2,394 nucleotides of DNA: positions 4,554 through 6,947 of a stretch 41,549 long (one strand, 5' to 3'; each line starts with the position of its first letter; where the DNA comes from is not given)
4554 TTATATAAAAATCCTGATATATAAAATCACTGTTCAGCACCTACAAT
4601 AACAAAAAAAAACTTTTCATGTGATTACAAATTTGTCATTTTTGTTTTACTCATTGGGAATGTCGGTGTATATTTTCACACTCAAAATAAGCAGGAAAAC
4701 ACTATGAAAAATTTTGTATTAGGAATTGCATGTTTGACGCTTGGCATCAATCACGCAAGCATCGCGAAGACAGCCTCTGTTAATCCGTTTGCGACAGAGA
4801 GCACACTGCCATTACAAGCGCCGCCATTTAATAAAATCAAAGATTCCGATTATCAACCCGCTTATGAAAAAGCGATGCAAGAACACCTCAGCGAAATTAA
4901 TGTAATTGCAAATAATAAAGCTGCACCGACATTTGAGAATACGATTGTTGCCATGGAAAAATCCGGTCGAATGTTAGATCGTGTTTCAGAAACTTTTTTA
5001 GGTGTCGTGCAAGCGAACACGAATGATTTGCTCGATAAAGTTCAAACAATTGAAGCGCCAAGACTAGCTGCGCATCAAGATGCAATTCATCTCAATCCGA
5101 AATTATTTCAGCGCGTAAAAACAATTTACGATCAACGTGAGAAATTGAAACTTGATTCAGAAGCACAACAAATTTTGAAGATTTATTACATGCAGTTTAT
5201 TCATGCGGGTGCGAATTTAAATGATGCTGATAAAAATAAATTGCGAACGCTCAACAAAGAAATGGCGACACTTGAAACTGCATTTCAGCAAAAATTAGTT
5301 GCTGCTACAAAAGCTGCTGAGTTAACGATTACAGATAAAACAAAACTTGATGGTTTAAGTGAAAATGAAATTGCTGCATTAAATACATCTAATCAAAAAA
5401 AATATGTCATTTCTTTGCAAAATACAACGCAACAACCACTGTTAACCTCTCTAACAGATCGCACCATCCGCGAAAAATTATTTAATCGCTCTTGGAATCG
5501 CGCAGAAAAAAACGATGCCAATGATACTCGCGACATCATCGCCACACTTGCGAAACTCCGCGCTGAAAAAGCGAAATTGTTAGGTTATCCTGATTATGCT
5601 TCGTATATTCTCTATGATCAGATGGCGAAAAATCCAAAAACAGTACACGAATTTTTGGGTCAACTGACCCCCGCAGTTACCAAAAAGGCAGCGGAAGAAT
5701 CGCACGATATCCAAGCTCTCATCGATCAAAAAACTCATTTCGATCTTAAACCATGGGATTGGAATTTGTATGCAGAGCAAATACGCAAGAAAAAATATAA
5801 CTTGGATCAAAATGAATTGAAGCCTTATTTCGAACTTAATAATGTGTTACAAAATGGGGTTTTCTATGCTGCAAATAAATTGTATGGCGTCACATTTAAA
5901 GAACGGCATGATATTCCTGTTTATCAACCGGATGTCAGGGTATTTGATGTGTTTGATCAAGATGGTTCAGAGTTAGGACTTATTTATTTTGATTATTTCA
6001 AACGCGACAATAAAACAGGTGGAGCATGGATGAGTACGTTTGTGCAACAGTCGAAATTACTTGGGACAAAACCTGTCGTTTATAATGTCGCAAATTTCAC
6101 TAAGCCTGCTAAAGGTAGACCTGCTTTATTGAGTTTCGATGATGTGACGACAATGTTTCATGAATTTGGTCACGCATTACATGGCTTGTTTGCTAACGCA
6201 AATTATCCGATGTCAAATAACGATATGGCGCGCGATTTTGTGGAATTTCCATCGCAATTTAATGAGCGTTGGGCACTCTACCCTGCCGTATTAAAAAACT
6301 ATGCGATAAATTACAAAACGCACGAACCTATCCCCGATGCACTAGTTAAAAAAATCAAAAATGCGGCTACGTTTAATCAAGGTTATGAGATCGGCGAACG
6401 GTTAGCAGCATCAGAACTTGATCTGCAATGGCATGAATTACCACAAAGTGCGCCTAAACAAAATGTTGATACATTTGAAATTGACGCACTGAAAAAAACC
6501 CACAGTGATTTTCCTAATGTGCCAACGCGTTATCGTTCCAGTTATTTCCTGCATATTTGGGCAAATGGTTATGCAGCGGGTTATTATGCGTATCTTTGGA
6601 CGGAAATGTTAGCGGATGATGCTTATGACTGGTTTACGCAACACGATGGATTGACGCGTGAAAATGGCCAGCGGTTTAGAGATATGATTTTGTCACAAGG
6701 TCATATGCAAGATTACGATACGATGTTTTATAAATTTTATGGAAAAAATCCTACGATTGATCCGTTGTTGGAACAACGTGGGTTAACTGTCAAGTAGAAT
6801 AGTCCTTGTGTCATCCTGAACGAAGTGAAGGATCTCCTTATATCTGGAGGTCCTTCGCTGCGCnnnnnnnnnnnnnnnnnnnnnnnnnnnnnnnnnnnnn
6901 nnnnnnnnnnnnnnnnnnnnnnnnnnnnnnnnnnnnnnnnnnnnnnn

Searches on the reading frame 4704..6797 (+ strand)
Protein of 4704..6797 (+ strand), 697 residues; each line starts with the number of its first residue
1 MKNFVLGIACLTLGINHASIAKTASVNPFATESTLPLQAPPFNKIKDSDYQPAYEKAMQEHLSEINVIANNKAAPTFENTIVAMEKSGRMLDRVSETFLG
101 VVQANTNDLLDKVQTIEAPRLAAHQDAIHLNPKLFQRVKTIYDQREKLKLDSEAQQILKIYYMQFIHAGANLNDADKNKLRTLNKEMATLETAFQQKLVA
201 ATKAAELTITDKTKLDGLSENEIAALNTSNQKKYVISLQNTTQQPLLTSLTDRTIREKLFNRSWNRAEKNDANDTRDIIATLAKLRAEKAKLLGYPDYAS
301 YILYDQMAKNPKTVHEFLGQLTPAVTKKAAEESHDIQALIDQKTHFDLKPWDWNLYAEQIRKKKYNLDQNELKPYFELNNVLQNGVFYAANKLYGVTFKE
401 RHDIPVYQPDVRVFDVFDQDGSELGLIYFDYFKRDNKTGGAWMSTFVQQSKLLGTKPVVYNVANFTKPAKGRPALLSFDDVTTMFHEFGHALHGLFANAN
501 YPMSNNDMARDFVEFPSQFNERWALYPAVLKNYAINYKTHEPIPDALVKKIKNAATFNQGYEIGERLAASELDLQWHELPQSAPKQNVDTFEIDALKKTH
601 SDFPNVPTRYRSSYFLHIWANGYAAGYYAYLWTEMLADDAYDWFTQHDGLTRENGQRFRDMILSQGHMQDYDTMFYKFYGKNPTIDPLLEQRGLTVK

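Call 39: search_protein_families(library=pfam, proteins=[window:4704-6797:+], max_evalue=0.00001)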
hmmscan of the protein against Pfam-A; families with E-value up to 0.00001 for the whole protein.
window:4704-6797:+ (697 aa): 1 family
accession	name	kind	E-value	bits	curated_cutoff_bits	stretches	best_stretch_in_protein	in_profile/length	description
PF01432.26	Peptidase_M3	-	2.5e-130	436.3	27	1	247-693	2-456/457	Peptidase family M3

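Call 55: find_homologous_proteins(query=window:4704-6797:+, max_evalue=1e-100)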
Query window:4704-6797:+ (697 aa): 8000 proteins with E <= 1e-100 among 8000 candidates; the best 120 are listed.
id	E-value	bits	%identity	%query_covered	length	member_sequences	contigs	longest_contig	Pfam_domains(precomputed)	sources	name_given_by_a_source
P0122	0.0e+0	1596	100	100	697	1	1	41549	PF01432.27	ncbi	-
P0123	0.0e+0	1258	81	97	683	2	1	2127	PF01432.27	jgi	-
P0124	0.0e+0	1150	71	99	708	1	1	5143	PF01432.27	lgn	-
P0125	0.0e+0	1147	73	96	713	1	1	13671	PF01432.27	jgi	jgi:peptidyl-dipeptidase Dcp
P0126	0.0e+0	1142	71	100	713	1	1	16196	PF01432.27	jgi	jgi:peptidyl-dipeptidase Dcp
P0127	0.0e+0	1140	73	96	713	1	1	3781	PF01432.27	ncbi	-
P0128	0.0e+0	1139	73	96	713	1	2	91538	PF01432.27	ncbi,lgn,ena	-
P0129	0.0e+0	1137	71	99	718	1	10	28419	PF01432.27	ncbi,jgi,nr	ncbi:MAG TPA: peptidyl-dipeptidase Dcp [Rhizomicrobium sp.]|jgi:peptidyl-dipeptidase Dcp|nr:peptidyl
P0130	0.0e+0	1134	71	99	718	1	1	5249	PF01432.27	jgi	jgi:peptidyl-dipeptidase Dcp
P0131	0.0e+0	1130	70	100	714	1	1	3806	PF01432.27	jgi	jgi:peptidyl-dipeptidase Dcp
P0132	0.0e+0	1126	73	95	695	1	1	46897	PF01432.27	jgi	jgi:peptidyl-dipeptidase Dcp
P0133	0.0e+0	1125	71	99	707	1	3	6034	PF01432.27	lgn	-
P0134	0.0e+0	1123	70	100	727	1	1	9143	PF01432.27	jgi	jgi:peptidyl-dipeptidase Dcp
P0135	0.0e+0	1122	69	100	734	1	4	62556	PF01432.27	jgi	jgi:peptidyl-dipeptidase Dcp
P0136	0.0e+0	1120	69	100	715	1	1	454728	PF01432.27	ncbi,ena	-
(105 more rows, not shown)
